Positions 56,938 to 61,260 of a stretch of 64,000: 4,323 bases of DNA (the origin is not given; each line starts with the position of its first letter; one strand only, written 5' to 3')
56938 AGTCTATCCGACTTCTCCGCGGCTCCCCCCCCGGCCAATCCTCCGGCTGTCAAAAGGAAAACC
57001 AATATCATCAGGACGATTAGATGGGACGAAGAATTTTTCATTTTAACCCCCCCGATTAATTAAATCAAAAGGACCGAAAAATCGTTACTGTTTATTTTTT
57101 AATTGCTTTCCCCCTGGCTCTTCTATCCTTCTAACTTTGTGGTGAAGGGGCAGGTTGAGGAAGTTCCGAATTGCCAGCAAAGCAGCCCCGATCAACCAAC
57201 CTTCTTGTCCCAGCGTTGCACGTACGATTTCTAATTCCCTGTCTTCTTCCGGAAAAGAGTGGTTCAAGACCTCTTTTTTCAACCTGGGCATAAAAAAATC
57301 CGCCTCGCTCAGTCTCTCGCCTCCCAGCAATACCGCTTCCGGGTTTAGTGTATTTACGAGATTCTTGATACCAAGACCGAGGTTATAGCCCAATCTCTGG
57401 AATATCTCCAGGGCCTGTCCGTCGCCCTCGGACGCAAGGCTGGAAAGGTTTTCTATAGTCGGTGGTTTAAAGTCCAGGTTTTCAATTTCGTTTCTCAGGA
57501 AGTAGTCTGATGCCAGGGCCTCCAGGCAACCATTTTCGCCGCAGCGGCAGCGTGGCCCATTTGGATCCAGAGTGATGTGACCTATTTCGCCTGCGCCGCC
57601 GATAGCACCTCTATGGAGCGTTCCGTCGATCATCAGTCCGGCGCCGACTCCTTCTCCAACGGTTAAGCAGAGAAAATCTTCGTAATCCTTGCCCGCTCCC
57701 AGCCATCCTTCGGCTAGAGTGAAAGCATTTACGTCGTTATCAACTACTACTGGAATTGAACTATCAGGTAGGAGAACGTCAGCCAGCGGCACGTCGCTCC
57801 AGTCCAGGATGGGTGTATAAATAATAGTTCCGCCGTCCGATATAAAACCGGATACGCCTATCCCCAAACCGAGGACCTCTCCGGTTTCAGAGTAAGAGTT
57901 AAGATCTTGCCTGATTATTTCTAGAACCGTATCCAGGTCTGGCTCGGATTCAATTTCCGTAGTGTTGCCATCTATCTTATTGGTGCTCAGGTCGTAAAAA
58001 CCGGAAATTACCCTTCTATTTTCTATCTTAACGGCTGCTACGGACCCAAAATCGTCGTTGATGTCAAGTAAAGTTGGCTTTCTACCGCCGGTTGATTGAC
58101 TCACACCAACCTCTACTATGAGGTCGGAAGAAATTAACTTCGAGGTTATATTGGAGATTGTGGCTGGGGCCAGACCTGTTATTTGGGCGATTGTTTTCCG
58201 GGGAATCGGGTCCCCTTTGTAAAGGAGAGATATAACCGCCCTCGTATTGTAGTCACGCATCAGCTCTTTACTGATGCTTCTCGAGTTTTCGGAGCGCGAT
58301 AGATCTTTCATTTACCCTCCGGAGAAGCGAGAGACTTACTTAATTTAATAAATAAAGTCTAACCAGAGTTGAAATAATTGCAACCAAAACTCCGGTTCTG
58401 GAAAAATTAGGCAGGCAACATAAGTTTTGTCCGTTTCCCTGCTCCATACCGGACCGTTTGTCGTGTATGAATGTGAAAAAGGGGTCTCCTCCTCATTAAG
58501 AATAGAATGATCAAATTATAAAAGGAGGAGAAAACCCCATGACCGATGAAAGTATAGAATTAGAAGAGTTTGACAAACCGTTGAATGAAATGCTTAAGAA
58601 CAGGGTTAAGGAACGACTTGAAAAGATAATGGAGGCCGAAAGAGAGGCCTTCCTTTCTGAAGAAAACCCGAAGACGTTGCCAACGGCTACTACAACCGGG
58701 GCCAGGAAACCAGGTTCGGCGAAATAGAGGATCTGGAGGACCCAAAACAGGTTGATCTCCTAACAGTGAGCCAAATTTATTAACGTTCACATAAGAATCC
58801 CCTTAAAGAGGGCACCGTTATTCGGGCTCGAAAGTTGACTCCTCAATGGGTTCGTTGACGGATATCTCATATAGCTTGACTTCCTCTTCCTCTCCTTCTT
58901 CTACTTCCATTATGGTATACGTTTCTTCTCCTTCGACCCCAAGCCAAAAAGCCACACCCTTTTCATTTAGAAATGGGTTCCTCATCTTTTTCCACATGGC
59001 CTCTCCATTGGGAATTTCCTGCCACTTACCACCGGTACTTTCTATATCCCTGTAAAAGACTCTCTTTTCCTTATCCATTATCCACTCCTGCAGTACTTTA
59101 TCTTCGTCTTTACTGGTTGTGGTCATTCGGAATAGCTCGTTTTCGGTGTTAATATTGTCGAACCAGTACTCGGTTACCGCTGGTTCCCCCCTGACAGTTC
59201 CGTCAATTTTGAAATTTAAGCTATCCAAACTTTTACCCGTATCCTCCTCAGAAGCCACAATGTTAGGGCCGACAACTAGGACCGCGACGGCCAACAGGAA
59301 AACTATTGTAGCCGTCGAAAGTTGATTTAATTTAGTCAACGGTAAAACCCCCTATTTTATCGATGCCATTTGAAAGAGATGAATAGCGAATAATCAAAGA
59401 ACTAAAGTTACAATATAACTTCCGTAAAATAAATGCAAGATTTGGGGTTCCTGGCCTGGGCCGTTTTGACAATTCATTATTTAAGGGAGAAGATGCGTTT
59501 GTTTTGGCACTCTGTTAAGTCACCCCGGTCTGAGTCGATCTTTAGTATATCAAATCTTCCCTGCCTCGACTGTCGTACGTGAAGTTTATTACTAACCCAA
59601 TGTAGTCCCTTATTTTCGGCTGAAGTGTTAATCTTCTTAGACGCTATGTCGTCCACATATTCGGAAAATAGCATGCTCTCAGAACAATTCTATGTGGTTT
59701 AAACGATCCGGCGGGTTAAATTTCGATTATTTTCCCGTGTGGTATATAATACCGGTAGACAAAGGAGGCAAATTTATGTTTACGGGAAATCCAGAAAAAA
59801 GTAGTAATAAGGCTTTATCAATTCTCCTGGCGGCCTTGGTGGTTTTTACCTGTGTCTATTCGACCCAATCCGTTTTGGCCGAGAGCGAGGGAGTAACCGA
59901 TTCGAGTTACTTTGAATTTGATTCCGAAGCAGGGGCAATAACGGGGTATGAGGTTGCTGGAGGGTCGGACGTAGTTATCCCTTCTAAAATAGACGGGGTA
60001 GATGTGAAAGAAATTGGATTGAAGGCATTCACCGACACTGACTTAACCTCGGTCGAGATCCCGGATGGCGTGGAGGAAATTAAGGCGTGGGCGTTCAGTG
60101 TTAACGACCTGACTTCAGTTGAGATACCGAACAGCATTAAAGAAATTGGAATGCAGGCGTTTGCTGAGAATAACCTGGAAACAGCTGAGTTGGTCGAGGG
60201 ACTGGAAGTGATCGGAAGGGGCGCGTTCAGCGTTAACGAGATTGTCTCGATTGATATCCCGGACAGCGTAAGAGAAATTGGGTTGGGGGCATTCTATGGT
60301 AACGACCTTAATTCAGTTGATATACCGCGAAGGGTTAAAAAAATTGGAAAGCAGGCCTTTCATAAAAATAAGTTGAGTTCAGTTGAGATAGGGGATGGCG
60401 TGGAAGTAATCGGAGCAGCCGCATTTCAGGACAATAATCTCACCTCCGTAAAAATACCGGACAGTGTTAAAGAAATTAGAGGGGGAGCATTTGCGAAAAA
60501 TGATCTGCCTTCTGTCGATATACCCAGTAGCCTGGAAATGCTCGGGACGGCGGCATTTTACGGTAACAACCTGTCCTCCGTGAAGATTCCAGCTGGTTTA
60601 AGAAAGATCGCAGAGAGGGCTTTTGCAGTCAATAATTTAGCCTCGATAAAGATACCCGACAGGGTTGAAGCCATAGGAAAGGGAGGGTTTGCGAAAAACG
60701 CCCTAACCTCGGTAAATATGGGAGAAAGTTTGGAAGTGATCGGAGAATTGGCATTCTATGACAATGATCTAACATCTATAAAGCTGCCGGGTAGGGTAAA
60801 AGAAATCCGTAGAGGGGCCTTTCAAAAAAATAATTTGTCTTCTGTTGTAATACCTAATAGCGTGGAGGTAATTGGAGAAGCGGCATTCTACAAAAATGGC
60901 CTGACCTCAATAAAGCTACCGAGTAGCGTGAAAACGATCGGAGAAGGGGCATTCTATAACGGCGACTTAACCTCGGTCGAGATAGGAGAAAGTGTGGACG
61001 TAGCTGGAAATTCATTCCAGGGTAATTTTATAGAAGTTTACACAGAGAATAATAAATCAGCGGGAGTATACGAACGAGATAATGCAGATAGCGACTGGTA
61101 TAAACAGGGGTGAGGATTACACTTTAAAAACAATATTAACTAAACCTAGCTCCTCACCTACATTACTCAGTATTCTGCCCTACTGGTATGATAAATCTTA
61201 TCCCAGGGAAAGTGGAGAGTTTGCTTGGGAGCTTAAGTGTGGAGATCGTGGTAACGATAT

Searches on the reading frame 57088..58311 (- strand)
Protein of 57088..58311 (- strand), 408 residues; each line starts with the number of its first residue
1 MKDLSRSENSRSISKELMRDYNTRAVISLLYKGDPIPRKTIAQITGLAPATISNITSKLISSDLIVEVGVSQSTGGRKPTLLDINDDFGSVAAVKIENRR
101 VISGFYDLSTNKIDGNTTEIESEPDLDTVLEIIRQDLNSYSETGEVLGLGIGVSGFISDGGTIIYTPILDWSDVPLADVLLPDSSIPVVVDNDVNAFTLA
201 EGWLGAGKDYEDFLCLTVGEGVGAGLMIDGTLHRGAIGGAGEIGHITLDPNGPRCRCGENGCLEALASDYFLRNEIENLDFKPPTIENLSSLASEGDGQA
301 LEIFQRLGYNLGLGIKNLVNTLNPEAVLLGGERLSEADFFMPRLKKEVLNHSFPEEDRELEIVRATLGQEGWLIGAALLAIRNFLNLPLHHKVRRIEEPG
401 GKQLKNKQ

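Call 43: search_protein_families(library=ncbifam, proteins=[window:57088-58311:-], max_evalue=0.00001)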
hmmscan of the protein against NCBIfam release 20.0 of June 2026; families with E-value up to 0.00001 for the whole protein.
window:57088-58311:- (408 aa): 13 families
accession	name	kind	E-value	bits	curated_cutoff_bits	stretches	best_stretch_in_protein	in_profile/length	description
NF047937.1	TransRegNagC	equivalog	9.4e-61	206.2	650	1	16-388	6-391/399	DNA-binding transcriptional regulator NagC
NF049930.1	TransRegMlc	equivalog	1.5e-50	172.7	530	1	19-379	14-389/405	sugar metabolism global transcriptional regulator Mlc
TIGR00744.1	ROK_glcA_fam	subfamily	6.1e-48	163.7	260.35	1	108-385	22-313/318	ROK family glucokinase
NF007251.0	PRK09698.1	equivalog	1.9e-31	109.4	253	1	116-385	36-301/304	allose kinase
NF003461.0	PRK05082.1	subfamily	4.3e-28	98.5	283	1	146-381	56-287/291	N-acetylmannosamine kinase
NF047821.1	NactlManKinNanK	equivalog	1.3e-25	90.5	450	1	172-380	84-286/288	N-acetylmannosamine kinase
NF009835.0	PRK13310.1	equivalog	1.1e-24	87.3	380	1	122-382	36-302/303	N-acetylglucosamine kinase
NF007108.0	PRK09557.1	equivalog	1.4e-20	73.8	443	1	126-379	41-299/303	fructokinase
NF042998.1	bglucokin_BglK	equivalog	7e-19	68.2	550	1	137-348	45-258/291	beta-glucoside kinase BglK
NF045551.1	GK_Pyrobac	equivalog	5.9e-17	61.9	500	1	149-383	51-283/294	ATP-dependent glucokinase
NF009836.0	PRK13311.1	equivalog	1.3e-11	44.2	551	1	119-268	32-190/256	N-acetyl-D-glucosamine kinase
NF045942.1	PolPhglucPhase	equivalog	4.7e-08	33.1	250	1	104-249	15-157/242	polyphosphate--glucose phosphotransferase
NF045550.1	FrctkaseScrK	equivalog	4.8e-07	29.5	400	1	160-250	75-161/293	fructokinase ScrK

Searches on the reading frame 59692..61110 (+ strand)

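Call 43: search_protein_families(library=ncbifam, proteins=[window:59692-61110:+], max_evalue=0.00001)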
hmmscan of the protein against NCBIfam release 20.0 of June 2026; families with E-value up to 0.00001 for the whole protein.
window:59692-61110:+ (473 aa): 2 families
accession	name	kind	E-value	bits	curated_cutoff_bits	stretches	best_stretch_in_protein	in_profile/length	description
NF047961.1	adhesin_HupY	equivalog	6.5e-74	249.6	1250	3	111-292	425-609/978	leucine-rich repeat adhesin HupY/LrrG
NF045861.1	glide_Gli349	exception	1.8e-24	84.6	1750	1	360-429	2679-2749/3169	gliding machinery surface structure protein Gli349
